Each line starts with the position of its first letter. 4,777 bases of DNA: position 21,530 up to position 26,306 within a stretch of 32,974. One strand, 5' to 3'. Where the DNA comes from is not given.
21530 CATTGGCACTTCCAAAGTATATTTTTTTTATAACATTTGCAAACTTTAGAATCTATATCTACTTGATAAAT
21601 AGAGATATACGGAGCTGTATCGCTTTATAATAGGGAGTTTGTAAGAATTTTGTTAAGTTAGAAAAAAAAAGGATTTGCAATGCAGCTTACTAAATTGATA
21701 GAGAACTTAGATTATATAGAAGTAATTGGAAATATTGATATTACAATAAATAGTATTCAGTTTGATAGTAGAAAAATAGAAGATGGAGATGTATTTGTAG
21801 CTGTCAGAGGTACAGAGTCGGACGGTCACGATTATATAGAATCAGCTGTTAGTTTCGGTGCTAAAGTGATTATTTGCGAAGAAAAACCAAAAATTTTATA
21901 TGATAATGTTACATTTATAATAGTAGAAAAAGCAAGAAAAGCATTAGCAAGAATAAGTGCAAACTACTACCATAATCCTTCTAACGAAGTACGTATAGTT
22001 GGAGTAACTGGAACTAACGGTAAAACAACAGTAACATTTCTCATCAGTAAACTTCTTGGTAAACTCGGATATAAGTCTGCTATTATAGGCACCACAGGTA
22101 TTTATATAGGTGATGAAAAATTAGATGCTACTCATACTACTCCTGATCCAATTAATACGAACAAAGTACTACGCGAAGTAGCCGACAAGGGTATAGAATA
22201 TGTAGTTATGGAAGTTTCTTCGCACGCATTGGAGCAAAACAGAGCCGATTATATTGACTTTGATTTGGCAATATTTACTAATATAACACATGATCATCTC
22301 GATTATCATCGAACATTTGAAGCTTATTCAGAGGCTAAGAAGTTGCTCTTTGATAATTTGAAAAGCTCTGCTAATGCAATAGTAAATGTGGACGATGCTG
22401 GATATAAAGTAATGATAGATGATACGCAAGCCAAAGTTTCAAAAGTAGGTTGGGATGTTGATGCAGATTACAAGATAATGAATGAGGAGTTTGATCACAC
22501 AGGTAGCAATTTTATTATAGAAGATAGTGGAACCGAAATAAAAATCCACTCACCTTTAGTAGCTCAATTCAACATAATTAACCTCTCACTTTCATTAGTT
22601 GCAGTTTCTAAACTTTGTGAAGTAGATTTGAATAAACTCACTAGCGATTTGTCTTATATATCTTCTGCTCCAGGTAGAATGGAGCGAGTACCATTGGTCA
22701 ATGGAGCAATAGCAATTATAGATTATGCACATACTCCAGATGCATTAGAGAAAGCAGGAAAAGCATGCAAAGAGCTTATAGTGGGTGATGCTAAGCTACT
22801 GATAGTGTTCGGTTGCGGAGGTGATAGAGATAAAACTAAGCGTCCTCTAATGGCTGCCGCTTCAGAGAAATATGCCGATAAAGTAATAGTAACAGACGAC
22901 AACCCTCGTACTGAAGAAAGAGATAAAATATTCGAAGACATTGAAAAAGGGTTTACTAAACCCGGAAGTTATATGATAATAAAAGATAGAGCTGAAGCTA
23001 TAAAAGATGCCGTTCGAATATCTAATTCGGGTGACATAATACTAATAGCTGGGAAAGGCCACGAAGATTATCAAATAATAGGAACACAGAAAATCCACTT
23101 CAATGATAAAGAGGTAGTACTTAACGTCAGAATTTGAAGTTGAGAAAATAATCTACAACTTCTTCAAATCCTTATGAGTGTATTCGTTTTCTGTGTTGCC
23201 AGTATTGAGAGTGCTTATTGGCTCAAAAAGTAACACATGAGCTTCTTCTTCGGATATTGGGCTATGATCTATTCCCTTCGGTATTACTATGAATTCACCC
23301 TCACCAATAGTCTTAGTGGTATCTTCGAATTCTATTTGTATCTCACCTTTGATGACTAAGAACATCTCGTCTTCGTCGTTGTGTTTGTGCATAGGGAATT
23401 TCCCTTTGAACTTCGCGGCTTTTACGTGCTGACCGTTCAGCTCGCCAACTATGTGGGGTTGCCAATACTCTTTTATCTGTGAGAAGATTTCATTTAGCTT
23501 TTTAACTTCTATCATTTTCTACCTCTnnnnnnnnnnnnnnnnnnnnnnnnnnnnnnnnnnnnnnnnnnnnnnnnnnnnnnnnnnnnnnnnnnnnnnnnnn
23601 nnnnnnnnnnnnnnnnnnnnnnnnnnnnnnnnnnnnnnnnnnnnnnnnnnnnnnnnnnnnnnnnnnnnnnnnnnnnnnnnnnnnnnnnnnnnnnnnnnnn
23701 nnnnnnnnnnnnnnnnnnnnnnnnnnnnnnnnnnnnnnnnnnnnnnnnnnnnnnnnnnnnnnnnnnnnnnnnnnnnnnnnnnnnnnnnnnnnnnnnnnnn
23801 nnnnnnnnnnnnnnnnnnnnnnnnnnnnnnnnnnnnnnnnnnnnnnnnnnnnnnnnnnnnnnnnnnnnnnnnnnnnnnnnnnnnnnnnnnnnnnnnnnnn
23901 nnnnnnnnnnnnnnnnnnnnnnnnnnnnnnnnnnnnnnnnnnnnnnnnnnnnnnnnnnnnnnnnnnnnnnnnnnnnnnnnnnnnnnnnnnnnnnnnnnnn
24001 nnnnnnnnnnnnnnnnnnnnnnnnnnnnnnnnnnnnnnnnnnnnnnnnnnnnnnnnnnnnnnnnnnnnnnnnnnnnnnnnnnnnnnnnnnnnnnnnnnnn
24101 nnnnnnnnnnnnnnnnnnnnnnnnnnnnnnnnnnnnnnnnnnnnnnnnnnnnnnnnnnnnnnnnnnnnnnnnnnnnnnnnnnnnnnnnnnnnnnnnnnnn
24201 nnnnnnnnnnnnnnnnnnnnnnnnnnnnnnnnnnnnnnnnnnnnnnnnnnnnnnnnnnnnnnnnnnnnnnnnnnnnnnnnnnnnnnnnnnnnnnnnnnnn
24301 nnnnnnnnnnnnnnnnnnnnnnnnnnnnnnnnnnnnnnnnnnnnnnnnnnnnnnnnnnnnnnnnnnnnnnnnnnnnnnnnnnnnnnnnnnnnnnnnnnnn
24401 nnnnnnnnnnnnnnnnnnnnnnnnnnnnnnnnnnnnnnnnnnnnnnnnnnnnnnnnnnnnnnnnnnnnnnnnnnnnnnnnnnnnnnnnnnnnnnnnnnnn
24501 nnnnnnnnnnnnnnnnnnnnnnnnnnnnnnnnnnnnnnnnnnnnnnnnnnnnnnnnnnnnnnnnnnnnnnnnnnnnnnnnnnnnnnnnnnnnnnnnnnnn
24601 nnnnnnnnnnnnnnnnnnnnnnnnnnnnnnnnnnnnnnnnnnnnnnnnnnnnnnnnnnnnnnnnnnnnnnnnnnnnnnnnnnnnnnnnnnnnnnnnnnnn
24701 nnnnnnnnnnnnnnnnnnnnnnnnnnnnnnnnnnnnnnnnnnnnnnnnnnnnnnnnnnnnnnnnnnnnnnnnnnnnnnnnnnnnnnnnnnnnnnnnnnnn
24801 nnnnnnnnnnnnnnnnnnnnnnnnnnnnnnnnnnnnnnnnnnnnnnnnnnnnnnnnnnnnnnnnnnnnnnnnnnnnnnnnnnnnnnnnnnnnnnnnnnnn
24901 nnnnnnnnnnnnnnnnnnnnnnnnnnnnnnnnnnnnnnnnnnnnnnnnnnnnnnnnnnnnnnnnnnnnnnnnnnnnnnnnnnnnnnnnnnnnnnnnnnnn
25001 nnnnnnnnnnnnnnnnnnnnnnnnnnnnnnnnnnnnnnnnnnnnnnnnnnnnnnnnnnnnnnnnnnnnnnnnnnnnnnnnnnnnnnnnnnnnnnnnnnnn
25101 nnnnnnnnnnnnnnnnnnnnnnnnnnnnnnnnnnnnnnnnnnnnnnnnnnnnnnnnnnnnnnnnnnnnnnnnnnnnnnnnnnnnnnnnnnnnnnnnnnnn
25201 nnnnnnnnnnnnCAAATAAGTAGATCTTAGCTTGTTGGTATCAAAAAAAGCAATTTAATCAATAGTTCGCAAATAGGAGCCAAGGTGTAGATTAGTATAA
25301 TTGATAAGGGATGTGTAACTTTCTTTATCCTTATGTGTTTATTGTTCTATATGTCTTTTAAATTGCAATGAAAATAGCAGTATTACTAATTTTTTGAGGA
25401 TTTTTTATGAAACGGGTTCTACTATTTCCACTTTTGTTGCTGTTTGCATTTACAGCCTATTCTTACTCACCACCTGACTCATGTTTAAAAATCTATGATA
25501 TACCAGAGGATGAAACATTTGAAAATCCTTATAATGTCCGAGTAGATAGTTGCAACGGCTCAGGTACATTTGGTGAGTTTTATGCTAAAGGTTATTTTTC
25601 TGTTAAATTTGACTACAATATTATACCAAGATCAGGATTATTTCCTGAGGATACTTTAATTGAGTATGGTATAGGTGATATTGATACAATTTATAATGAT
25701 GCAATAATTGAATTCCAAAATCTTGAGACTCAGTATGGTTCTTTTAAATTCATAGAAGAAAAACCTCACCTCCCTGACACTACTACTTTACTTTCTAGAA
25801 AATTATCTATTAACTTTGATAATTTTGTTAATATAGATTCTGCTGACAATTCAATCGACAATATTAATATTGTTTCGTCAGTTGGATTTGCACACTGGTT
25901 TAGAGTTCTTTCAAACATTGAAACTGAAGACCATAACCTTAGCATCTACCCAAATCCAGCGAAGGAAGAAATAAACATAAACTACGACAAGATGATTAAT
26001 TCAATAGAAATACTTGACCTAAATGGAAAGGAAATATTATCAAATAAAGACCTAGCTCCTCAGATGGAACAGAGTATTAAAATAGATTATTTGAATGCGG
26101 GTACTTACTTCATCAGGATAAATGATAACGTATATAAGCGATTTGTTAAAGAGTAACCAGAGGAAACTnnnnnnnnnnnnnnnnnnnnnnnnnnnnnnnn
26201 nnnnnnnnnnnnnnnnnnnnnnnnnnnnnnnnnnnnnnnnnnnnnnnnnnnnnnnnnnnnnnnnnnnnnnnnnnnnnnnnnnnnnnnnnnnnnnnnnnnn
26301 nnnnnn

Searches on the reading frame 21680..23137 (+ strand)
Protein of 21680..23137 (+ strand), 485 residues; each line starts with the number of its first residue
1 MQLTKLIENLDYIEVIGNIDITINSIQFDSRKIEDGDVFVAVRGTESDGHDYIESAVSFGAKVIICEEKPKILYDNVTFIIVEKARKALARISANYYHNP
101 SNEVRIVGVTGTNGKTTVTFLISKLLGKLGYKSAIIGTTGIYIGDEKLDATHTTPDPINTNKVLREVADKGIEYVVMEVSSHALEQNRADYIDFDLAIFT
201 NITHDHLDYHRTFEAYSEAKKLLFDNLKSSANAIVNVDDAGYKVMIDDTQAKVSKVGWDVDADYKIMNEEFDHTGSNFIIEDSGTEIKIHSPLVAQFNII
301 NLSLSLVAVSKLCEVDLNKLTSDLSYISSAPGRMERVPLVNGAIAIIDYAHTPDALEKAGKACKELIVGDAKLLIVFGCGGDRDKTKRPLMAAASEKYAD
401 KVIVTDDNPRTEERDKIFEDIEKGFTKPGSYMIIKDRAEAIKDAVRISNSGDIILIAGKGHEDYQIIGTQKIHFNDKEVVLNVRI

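Call 9: search_protein_families(library=pfam, proteins=[window:21680-23137:+], max_evalue=0.001)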
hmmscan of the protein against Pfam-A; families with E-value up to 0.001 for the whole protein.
window:21680-23137:+ (485 aa): 3 families
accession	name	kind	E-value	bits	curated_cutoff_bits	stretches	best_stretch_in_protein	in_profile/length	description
PF08245.18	Mur_ligase_M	-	2.8e-51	174.7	24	1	109-308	1-199/200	Mur ligase middle domain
PF02875.26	Mur_ligase_C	-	6.7e-32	111.4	28.4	1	332-460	1-127/127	Mur ligase, glutamate ligase domain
PF01225.30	Mur_ligase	-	2.2e-12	47.6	21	1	23-97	2-95/95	Mur ligase family, catalytic domain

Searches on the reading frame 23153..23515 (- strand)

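Call 9: search_protein_families(library=pfam, proteins=[window:23153-23515:-], max_evalue=0.001)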
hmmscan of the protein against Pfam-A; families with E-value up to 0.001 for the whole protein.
window:23153-23515:- (120 aa): 4 families
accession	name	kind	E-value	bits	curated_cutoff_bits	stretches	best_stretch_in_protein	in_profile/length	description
PF07883.17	Cupin_2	-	2.5e-12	46.8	27.2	1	38-95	9-67/70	Cupin domain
PF05899.18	Cupin_3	-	6.1e-06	26.3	23.5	1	37-82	16-60/74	EutQ-like cupin domain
PF12973.13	Cupin_7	-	7.7e-06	26.1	27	1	38-97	44-98/105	ChrR Cupin-like domain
PF00190.28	Cupin_1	-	3.7e-05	23.8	22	1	37-108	43-121/151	Cupin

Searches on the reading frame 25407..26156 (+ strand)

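Call 9: search_protein_families(library=pfam, proteins=[window:25407-26156:+], max_evalue=0.001)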
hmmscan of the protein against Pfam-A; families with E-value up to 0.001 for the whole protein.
window:25407-26156:+ (249 aa): 1 family
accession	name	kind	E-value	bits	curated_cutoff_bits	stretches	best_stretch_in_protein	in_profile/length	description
PF18962.6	Por_Secre_tail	-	3.3e-13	50.2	27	1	180-242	1-66/75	Secretion system C-terminal sorting domain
